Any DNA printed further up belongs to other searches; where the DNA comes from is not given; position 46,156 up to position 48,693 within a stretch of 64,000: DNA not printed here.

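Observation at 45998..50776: Small+large N,N-dimethylformamidase-like pair followed by a second, partner-less large-subunit paralog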

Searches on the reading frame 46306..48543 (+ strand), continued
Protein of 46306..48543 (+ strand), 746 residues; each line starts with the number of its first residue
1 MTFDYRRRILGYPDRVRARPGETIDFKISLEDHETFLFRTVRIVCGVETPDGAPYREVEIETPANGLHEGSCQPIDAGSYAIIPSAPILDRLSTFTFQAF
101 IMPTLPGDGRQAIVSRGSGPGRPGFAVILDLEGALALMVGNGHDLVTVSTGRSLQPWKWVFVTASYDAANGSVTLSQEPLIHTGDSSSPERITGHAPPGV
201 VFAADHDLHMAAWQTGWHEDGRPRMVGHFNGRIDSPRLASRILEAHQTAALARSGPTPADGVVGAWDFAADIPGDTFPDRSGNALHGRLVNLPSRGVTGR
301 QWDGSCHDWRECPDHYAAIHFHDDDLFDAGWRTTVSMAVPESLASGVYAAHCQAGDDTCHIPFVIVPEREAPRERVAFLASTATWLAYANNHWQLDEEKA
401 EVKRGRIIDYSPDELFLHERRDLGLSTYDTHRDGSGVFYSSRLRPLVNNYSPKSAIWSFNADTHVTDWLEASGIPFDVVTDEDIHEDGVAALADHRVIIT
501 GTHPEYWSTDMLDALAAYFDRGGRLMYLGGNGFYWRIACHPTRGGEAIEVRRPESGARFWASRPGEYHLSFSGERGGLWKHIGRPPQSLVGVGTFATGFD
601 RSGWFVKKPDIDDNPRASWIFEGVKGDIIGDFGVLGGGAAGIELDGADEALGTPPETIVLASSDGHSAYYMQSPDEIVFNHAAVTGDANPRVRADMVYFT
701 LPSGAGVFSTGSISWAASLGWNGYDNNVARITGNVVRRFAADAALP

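Call 64: find_encoding_contigs(protein=P0120, flank=5000, max_places=1)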
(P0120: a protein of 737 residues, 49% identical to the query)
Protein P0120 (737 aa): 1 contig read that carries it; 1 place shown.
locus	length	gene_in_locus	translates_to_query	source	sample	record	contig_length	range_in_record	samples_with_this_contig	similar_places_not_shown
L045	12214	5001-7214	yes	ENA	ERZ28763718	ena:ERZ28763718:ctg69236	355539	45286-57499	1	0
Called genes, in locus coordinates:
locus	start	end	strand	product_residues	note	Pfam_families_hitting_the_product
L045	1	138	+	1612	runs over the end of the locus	PF21075:GDH_ACT1, PF21073:GDH_HM1, PF21076:GDH_ACT2, PF21079:GDH_HM2, PF21077:GDH_ACT3, PF21078:GDH_HM3, PF05088:Bac_GDH_CD, PF21074:GDH_C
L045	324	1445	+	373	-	PF07690:MFS_1 (weak), PF11700:ATG22, PF07690:MFS_1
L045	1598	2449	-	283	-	PF05721:PhyH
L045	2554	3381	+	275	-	PF13489:Methyltransf_23, PF01209:Ubie_methyltran (weak), PF02353:CMAS (weak), PF08003:Methyltransf_9 (weak), PF13847:Methyltransf_31, PF08241:Methyltransf_11, PF08242:Methyltransf_12, PF13649:Methyltransf_25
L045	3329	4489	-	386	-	PF00144:Beta-lactamase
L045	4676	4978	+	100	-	PF26354:DMF_alpha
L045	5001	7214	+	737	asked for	PF13385:Laminin_G_3, PF20254:DMFA2_C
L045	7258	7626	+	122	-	PF06249:EutQ, PF05899:Cupin_3 (weak), PF07883:Cupin_2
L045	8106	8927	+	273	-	PF16955:OFeT_1 (faint)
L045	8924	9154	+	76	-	-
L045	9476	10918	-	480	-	PF05598:DUF772, PF01609:DDE_Tnp_1, PF13751:DDE_Tnp_1_6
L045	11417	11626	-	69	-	PF00313:CSD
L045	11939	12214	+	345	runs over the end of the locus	PF00022:Actin, PF06723:MreB_Mbl, PF11104:PilM_2 (faint), PF00012:HSP70, PF14450:FtsA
